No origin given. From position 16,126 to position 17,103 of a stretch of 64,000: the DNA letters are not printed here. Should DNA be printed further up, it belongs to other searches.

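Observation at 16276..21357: Glycerol-phosphate-themed operon carrying an AraM-like sn-glycerol-1-phosphate dehydrogenase homologue next to a Ugp-like importer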

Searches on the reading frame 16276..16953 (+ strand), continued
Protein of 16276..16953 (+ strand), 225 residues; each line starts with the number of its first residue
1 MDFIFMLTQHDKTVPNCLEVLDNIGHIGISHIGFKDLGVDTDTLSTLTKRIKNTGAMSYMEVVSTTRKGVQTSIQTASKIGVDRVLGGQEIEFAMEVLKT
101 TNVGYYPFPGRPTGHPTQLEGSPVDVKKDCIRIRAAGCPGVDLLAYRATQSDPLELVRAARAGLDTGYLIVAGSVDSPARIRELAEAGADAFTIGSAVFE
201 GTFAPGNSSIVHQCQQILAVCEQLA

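Call 70: search_protein_families(library=ncbifam, proteins=[L008:8373-9536:-, L008:4760-5539:-, L009:12214-13728:-, L009:10715-12217:+, L091:6789-8000:+, L091:7997-8971:+, L093:6995-8029:+], max_evalue=1e-10)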
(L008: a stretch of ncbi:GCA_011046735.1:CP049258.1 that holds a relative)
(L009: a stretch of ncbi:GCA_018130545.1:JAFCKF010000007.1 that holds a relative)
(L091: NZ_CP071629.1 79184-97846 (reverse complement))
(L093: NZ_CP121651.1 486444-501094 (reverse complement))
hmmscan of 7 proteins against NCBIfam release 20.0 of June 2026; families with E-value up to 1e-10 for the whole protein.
L008:8373-9536:- (387 aa): 0 families

L008:4760-5539:- (259 aa): 218 families (the best 25 are shown)
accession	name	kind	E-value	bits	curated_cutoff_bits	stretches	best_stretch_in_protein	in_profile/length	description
NF004202.0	PRK05653.2-2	equivalog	7.1e-122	405.9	333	1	1-258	1-258/259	3-oxoacyl-ACP reductase FabG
NF009468.0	PRK12826.1-4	equivalog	4e-110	367.5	318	1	2-254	2-254/256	SDR family oxidoreductase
NF004198.0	PRK05653.1-3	equivalog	3.3e-68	229.8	296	1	3-248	3-247/248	3-oxoacyl-ACP reductase FabG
NF009466.0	PRK12826.1-2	subfamily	1.4e-63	214.7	222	1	7-249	3-246/248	3-oxoacyl-ACP reductase FabG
TIGR01830.1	3oxo_ACP_reduc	equivalog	1.2e-61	208.5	297.75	1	10-246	1-237/239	3-oxoacyl-[acyl-carrier-protein] reductase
NF005559.1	PRK07231.1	subfamily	3.6e-61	206.8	215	1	5-248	2-248/249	glucose 1-dehydrogenase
NF009469.0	PRK12826.1-5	equivalog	9.4e-61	205.5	489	1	6-256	15-266/269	SDR family oxidoreductase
NF006080.0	PRK08226.1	equivalog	3.2e-58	197.2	356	1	5-253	4-259/263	SDR family oxidoreductase UcpA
NF005681.0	PRK07478.1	subfamily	5.3e-58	196.4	267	1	3-248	2-250/254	SDR family oxidoreductase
NF004197.0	PRK05653.1-1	equivalog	1e-56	192.3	332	1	3-248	3-247/249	3-oxoacyl-ACP reductase FabG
NF004203.0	PRK05653.2-4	subfamily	1.4e-55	188.5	313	1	5-247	4-256/260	3-oxoacyl-ACP reductase FabG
NF009465.0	PRK12826.1-1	equivalog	4.5e-55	187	526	1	5-255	20-275/277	SDR family oxidoreductase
NF005752.0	PRK07576.1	subfamily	9.3e-54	182.5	321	1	3-253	6-256/271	SDR family oxidoreductase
NF004818.0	PRK06172.1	equivalog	1.8e-53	181.5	336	1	1-248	1-251/253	SDR family oxidoreductase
NF053807.1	RhamDHLra1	equivalog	2e-53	181.7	400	1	5-249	2-249/252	L-rhamnose 1-dehydrogenase Lra1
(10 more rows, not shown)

L009:12214-13728:- (504 aa): 11 families
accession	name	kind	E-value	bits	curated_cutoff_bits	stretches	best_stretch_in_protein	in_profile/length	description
TIGR01312.1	XylB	equivalog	3.6e-82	276.4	380.25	1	8-482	2-479/481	xylulokinase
NF011601.0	PRK15027.1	equivalog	1.2e-54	185.5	912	1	7-443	3-435/484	xylulokinase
TIGR01314.1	gntK_FGGY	equivalog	5.4e-44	150.6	648.55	1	6-484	2-491/505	gluconokinase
TIGR01311.1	glycerol_kin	equivalog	5.2e-42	143.8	590.35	1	5-454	2-462/496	glycerol kinase GlpK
NF008187.0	PRK10939.1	equivalog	7.9e-37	127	528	1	5-489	5-506/521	autoinducer-2 kinase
NF000756.0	PRK00047.1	subfamily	1.8e-35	122.2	498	1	5-442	6-450/502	glycerol kinase GlpK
TIGR02628.1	fuculo_kin_coli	equivalog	7.4e-28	97.7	470.9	1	6-437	3-435/465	L-fuculokinase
NF003154.0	PRK04123.1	equivalog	2.1e-16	59.7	428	1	202-483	239-534/554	ribulokinase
TIGR02627.1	rhamnulo_kin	equivalog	1e-12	47.4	527.95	0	42-273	40-264/454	rhamnulokinase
TIGR01315.1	5C_CHO_kinase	subfamily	1.1e-12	47.5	408.7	0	7-243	3-258/541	FGGY family pentulose kinase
NF007925.0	PRK10640.1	equivalog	2e-11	43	639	0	8-265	8-262/489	rhamnulokinase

L009:10715-12217:+ (500 aa): 6 families
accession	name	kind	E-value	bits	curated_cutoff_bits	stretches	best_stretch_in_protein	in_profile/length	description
NF008899.0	PRK12266.1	equivalog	1.6e-157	525.1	360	1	3-492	5-499/508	glycerol-3-phosphate dehydrogenase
NF009906.0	PRK13369.1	equivalog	9.7e-152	506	352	1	3-492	5-498/502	glycerol-3-phosphate dehydrogenase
NF033461.1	glycerol3P_ox_1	equivalog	2.9e-55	187.7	840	1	3-327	17-352/607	type 1 glycerol-3-phosphate oxidase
TIGR03377.1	glycerol3P_GlpA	equivalog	5.4e-47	160.5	552.8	1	7-469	2-451/530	anaerobic glycerol-3-phosphate dehydrogenase subunit GlpA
NF008313.0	PRK11101.1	equivalog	2.7e-38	131.9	425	1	4-472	8-464/548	anaerobic glycerol-3-phosphate dehydrogenase subunit A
NF033460.1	glycerol3P_ox_II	equivalog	1e-13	51.2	460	0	138-323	134-317/361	type 2 glycerol-3-phosphate oxidase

L091:6789-8000:+ (403 aa): 2 families
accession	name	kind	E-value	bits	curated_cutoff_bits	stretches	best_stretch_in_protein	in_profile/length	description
NF047819.1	ThrnKinDtnkGamma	equivalog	7.1e-62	209.6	450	2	1-274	1-276/422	D-threonate kinase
NF043035.1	OxoTetrKin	equivalog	3.3e-33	115.2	350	1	3-389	2-415/418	3-oxo-tetronate kinase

L091:7997-8971:+ (324 aa): 7 families
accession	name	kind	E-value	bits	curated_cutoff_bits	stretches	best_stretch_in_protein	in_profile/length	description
TIGR00557.1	pdxA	equivalog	1.5e-114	382.7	290.35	1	4-319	1-317/320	4-hydroxythreonine-4-phosphate dehydrogenase PdxA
NF002992.0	PRK03743.1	equivalog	3.7e-101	338.7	470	1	2-314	4-320/333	4-hydroxythreonine-4-phosphate dehydrogenase PdxA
NF003699.0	PRK05312.1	equivalog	5.7e-97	325.1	378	1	2-318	4-329/340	4-hydroxythreonine-4-phosphate dehydrogenase PdxA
NF002891.0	PRK03371.1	equivalog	9.9e-95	317.5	583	1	2-318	2-322/326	D-threonate 4-phosphate dehydrogenase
NF002520.0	PRK01909.1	equivalog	3.3e-85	286.3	476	1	4-320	7-321/329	4-hydroxythreonine-4-phosphate dehydrogenase PdxA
NF002744.0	PRK02746.1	equivalog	6.2e-76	255.8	425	1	4-321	11-339/346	4-hydroxythreonine-4-phosphate dehydrogenase PdxA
NF003040.0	PRK03946.1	equivalog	1.9e-55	188.5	376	1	3-315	2-297/307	4-hydroxythreonine-4-phosphate dehydrogenase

L093:6995-8029:+ (344 aa): 0 families

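Call 85: search_protein_representatives(alignment_id=A1)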
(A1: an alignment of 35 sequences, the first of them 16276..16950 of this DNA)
Query: 35 sequences, 225 profile positions. Proteins with E-value up to 0.001 (for the whole library): 1022; up to 1e-10: 610; up to 1e-30: 155. The best 150 are listed.
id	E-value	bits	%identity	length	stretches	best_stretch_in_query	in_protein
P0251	6.1e-90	316.9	-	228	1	1-222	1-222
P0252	6.2e-84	297.2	-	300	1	1-221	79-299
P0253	8.0e-84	296.8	-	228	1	1-222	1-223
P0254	8.3e-76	270.6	-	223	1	1-220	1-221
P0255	3.7e-74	265.2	-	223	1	1-223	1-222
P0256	1.0e-73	263.8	-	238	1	1-220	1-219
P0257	2.5e-72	259.2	-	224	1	1-222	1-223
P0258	4.3e-66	238.9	-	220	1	6-222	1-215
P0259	9.3e-65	234.5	-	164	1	1-162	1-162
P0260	3.5e-61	222.8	-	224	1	2-221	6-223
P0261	7.7e-60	218.4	-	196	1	1-140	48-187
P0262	9.9e-58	211.5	-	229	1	1-154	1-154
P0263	4.3e-57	209.4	-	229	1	1-207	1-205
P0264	1.8e-56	207.4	-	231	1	2-220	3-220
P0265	3.6e-56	206.4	-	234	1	2-222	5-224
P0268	1.1e-55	204.8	-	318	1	2-220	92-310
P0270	7.9e-55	202.0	-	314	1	2-219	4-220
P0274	2.1e-53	197.4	-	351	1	2-220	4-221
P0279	1.5e-52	194.5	-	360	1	2-223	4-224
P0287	2.1e-50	187.5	-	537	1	2-222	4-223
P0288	2.3e-50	187.4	-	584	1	3-221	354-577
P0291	1.3e-48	181.6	-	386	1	1-167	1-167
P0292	1.7e-48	181.3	-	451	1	79-207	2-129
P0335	9.0e-40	152.8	-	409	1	30-210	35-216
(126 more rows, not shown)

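Call 86: get_annotated_region(hit=H23, flank=7000)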
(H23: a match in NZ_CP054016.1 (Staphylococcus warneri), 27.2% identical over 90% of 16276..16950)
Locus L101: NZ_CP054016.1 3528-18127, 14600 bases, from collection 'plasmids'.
description: Staphylococcus warneri strain FDAARGOS_754 plasmid unnamed, complete sequence
organism: Staphylococcus warneri (NCBI taxid 1292)
taxonomy: Bacteria; Bacillota; Bacilli; Bacillales; Staphylococcaceae; Staphylococcus; Staphylococcus warneri
host: -; source: Homo sapiens,normal skin of the right arm,normal skin of the right arm; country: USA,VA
typing (MOB-suite, as given by PLSDB): mobilizable; replicon rep_cluster_1017; relaxase MOBP
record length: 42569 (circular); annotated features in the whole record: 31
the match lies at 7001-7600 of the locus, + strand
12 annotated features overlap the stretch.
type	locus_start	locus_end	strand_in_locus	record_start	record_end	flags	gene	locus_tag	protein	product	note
CDS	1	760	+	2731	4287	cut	-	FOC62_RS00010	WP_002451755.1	type I restriction-modification system subunit M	GO:0006306 - DNA methylation [Evidence IEA]; GO:0009307 - DNA restriction-modification system [Evidence IEA]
CDS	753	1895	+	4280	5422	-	-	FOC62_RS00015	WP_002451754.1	restriction endonuclease subunit S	GO:0006304 - DNA modification [Evidence IEA]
CDS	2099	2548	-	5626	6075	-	-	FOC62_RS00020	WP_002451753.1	hypothetical protein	-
CDS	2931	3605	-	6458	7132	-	-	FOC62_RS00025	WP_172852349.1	IS6-like element IS257 family transposase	-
CDS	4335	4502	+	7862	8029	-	-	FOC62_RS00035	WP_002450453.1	hypothetical protein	-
CDS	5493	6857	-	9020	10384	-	-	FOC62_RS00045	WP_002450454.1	YqeG family HAD IIIA-type phosphatase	-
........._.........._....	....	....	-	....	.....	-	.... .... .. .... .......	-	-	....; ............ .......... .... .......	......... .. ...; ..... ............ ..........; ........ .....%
CDS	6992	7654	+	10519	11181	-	-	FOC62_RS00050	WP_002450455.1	hypothetical protein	-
CDS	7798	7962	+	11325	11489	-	-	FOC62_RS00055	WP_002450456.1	hypothetical protein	-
CDS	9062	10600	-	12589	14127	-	putP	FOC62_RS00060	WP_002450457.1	sodium/proline symporter PutP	GO:0015824 - proline transport [Evidence IEA]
CDS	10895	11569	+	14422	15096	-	-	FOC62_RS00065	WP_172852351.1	IS6-like element IS257 family transposase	-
CDS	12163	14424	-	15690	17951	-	-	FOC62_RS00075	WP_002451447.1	excinuclease ABC subunit UvrA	-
